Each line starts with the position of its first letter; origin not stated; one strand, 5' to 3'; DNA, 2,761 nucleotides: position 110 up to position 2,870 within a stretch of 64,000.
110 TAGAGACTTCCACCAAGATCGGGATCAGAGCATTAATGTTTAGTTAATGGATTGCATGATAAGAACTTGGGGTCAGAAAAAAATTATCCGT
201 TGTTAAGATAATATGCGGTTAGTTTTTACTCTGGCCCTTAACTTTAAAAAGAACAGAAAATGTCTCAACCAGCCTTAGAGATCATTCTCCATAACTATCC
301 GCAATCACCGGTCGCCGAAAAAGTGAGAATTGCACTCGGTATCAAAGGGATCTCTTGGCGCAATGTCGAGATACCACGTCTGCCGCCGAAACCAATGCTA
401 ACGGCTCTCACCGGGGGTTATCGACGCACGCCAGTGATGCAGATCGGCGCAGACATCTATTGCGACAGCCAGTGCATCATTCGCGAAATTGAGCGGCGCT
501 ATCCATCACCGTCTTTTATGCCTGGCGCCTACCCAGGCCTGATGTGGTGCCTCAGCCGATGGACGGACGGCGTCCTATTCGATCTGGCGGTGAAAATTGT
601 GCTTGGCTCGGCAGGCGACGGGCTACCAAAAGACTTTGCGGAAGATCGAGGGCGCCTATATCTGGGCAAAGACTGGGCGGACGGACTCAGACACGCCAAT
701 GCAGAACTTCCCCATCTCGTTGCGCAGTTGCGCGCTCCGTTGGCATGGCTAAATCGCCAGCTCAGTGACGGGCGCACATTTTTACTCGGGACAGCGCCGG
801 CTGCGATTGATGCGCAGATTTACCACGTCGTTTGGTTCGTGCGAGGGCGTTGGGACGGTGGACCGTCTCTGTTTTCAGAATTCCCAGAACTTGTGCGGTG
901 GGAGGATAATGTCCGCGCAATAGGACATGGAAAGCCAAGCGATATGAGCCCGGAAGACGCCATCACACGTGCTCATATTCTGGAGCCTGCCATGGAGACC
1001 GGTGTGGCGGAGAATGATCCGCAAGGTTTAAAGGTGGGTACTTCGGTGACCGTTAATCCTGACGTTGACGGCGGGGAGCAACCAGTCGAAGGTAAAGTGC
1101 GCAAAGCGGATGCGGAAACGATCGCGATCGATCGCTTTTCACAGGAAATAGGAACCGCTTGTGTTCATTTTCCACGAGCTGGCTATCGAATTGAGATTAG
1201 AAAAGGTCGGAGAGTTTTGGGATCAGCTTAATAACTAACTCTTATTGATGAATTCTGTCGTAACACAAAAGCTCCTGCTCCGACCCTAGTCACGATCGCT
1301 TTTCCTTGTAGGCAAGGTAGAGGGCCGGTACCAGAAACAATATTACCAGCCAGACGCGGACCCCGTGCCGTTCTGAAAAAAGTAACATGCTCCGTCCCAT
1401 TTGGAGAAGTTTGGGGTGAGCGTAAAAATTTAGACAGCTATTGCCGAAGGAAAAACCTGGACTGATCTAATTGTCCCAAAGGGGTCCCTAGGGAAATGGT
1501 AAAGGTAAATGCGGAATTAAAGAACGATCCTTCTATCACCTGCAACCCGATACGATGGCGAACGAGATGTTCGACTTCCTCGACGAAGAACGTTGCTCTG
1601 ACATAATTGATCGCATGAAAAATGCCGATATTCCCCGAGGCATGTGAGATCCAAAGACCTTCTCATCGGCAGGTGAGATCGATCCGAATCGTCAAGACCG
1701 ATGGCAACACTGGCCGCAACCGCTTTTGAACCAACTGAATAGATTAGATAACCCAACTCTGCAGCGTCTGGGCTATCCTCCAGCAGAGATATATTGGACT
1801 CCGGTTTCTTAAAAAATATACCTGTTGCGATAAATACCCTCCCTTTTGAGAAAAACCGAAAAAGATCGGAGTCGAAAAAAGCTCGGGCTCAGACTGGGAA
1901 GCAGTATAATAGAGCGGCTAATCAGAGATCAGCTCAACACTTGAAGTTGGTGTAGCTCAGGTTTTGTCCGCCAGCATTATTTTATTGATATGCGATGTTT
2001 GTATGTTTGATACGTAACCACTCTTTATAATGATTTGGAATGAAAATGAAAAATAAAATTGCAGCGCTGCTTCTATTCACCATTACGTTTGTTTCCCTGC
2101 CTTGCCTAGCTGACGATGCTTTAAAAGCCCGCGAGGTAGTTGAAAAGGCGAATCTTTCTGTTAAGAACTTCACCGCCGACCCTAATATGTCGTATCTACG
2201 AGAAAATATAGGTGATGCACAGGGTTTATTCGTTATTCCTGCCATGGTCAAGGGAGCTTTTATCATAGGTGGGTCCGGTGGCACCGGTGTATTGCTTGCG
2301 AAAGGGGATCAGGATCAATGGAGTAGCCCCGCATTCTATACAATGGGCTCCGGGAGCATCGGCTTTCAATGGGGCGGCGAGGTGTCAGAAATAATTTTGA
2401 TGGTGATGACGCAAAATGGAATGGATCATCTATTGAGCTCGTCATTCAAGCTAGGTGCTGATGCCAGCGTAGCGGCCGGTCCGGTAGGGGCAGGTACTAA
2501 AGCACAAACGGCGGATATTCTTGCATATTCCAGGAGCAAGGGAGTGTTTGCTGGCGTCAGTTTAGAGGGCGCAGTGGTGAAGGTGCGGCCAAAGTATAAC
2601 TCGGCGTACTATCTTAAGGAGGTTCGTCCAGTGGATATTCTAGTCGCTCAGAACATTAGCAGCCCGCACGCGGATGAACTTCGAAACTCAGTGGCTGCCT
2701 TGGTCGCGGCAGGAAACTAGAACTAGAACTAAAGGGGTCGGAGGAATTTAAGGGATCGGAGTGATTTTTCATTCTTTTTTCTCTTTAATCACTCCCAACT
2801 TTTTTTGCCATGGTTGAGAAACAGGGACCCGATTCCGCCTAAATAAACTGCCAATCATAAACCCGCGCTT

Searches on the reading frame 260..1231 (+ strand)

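Call 46: search_protein_families(library=pfam, proteins=[window:260-1231:+], max_evalue=0.0001)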
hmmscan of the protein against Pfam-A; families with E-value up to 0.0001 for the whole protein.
window:260-1231:+ (323 aa): 3 families
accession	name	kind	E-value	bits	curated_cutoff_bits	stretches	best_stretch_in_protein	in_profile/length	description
PF13417.12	GST_N_3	-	6.7e-14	52.4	22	1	10-84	1-74/75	Glutathione S-transferase, N-terminal domain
PF13409.12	GST_N_2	-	6.2e-09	36.8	25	1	16-79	2-69/70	Glutathione S-transferase, N-terminal domain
PF13410.11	GST_C_2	-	5.1e-07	30.1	24.9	1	148-214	2-66/69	Glutathione S-transferase, C-terminal domain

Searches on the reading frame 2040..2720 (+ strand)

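Call 46: search_protein_families(library=pfam, proteins=[window:2040-2720:+], max_evalue=0.0001)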
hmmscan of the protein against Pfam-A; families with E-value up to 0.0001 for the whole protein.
window:2040-2720:+ (226 aa): 1 family
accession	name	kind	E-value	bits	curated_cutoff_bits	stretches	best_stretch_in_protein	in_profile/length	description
PF04366.17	Ysc84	-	3.5e-32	111.3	25.1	1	104-219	2-125/127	Las17-binding protein actin regulator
